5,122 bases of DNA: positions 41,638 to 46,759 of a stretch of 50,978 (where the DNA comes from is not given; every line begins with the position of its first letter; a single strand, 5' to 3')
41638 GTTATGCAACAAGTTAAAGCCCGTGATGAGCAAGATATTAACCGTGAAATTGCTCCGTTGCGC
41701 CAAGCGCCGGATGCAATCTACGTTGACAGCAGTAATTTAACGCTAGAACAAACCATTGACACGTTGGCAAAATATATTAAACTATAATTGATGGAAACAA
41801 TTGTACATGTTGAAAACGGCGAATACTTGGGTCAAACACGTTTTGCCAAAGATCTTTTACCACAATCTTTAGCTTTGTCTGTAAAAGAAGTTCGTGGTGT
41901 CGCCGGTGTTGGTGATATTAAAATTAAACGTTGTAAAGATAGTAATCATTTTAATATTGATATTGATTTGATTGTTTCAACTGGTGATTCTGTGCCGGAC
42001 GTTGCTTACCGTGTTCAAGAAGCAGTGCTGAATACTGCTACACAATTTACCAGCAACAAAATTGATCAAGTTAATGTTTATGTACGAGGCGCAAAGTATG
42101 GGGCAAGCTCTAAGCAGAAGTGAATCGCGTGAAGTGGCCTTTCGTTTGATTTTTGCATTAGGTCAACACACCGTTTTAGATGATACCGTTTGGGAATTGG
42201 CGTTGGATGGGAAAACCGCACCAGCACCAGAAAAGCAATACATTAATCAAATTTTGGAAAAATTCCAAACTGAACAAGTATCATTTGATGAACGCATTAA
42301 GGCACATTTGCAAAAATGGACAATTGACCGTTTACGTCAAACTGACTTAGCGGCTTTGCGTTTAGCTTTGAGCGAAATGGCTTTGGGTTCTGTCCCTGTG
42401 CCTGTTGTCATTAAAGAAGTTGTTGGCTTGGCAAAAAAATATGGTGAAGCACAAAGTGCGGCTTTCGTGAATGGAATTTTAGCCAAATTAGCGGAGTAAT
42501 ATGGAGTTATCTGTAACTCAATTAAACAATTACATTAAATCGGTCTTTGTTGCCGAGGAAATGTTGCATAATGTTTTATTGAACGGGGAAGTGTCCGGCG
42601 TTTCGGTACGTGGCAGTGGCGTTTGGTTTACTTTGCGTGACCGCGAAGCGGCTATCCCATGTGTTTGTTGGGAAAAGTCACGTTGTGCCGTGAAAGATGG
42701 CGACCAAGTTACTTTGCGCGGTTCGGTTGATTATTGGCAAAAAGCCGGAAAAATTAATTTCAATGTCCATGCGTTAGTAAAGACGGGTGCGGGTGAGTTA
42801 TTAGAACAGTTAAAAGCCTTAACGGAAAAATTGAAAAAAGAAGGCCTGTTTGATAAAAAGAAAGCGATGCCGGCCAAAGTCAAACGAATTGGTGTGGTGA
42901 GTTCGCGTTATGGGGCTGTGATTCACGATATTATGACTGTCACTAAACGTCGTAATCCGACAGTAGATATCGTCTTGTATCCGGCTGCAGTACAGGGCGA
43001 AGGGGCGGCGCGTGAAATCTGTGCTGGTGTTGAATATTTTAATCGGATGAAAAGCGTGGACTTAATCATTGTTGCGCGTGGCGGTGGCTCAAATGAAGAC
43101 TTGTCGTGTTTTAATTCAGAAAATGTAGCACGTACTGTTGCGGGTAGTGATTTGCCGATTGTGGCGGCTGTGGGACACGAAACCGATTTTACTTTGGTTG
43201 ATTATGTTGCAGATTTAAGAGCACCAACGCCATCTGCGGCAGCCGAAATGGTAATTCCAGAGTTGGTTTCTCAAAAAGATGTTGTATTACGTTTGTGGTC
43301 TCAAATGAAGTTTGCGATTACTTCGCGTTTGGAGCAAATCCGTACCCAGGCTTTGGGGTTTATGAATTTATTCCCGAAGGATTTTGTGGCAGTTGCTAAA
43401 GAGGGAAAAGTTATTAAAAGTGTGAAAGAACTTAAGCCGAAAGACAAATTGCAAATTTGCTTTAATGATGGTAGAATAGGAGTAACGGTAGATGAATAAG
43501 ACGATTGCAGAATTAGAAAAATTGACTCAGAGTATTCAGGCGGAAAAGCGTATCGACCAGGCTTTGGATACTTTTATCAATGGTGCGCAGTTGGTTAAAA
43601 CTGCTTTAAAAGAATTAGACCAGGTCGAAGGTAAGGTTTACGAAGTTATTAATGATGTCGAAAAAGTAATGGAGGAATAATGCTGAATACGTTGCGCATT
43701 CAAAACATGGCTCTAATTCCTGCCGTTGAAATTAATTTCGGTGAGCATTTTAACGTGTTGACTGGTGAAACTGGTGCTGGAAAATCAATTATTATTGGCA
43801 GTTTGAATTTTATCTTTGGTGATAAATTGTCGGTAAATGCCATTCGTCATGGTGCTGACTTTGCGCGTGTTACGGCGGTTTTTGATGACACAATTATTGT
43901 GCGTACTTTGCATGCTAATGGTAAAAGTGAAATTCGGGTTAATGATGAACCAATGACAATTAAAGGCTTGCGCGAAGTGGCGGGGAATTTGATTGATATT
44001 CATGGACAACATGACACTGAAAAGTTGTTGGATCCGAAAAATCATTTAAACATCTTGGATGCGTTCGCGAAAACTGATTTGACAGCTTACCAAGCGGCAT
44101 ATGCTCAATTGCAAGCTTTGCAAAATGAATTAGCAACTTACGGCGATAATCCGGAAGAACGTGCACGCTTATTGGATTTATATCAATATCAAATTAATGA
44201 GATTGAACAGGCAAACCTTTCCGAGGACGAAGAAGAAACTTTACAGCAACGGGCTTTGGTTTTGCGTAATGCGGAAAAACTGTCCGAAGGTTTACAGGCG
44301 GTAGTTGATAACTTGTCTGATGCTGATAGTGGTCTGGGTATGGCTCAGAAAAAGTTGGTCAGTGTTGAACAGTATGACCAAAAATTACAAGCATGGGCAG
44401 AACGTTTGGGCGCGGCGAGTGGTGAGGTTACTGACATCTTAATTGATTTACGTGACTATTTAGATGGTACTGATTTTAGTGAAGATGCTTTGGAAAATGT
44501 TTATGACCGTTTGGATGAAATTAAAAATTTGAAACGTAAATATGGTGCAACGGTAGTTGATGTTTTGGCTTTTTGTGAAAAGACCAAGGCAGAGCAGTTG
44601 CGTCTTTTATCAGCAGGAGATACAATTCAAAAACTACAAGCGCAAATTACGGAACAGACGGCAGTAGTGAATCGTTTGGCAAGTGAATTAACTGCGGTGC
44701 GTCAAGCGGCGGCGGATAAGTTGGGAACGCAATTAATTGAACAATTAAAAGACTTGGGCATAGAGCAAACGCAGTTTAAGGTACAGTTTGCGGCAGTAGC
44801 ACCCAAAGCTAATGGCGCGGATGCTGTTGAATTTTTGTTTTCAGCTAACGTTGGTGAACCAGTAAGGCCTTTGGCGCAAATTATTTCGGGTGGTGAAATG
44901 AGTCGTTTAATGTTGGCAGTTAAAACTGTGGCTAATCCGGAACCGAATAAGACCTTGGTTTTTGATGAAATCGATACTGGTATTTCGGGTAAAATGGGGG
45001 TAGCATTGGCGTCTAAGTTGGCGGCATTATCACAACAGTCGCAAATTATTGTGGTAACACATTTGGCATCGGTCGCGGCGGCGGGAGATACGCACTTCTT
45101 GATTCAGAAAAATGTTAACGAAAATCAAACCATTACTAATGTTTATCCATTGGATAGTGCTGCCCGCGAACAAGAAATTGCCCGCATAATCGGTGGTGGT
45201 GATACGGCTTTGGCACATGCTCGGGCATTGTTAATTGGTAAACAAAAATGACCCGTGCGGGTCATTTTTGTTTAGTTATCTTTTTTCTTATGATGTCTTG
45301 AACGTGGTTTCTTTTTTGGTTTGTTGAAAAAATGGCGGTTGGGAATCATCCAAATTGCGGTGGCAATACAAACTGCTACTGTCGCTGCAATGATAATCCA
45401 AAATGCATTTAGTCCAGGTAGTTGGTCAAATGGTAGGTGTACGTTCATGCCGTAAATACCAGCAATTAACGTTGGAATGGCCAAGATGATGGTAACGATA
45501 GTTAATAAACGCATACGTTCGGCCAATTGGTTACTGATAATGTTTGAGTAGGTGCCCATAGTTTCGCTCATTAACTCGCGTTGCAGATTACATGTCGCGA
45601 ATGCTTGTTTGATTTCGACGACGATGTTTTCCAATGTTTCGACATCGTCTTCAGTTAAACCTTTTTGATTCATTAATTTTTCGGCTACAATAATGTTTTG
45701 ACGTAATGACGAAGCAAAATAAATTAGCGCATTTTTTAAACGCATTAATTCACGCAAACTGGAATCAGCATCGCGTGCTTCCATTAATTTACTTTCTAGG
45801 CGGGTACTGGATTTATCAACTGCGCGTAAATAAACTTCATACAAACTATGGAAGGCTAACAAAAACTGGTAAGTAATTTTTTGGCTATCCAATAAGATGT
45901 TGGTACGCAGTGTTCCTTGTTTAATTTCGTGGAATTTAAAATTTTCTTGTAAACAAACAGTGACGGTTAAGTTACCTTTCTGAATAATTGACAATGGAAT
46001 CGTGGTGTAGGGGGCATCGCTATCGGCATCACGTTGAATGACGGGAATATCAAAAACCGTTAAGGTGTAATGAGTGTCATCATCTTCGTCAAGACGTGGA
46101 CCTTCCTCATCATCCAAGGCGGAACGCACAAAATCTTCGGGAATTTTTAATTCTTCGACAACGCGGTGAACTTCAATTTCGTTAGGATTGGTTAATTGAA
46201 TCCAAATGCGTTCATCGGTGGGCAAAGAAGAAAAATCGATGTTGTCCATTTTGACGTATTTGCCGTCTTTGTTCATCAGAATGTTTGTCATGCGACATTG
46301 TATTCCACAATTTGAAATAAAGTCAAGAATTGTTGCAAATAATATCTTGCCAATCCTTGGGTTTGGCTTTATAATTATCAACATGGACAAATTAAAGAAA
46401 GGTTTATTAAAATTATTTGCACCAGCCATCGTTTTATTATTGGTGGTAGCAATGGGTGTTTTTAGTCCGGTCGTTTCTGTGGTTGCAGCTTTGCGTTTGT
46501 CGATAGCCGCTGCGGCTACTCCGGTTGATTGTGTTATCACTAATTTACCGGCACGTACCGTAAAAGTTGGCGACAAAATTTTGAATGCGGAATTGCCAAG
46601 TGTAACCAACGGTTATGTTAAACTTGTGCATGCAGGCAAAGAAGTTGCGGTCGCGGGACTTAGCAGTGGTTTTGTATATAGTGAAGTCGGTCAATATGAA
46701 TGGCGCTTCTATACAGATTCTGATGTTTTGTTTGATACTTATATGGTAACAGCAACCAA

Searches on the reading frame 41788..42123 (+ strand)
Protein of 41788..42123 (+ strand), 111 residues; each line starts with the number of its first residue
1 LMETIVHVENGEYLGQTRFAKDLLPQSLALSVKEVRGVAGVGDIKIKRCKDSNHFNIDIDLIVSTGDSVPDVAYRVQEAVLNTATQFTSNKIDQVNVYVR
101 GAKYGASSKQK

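Call 88: search_protein_families(library=pfam, proteins=[window:41788-42123:+], max_evalue=0.01)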
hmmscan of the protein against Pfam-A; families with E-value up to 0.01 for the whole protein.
window:41788-42123:+ (111 aa): 1 family
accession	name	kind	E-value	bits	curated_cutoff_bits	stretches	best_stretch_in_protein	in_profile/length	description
PF03780.18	Asp23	-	5.8e-10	40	28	1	50-101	55-106/108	Asp23 family, cell envelope-related function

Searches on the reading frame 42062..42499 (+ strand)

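Call 88: search_protein_families(library=pfam, proteins=[window:42062-42499:+], max_evalue=0.01)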
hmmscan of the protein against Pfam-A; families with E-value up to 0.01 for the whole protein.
window:42062-42499:+ (145 aa): 1 family
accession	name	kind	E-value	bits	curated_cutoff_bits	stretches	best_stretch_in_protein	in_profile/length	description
PF01029.23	NusB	-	3.7e-25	89.3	23.1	1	21-144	2-132/133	NusB family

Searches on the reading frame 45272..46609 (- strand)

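Call 88: search_protein_families(library=pfam, proteins=[window:45272-46609:-], max_evalue=0.01)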
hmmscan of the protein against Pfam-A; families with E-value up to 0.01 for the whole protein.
window:45272-46609:- (445 aa): 1 family
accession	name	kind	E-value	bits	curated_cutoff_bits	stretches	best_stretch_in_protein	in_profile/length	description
PF01544.23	CorA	-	6.6e-51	173.8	27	1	135-421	5-290/292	CorA-like Mg2+ transporter protein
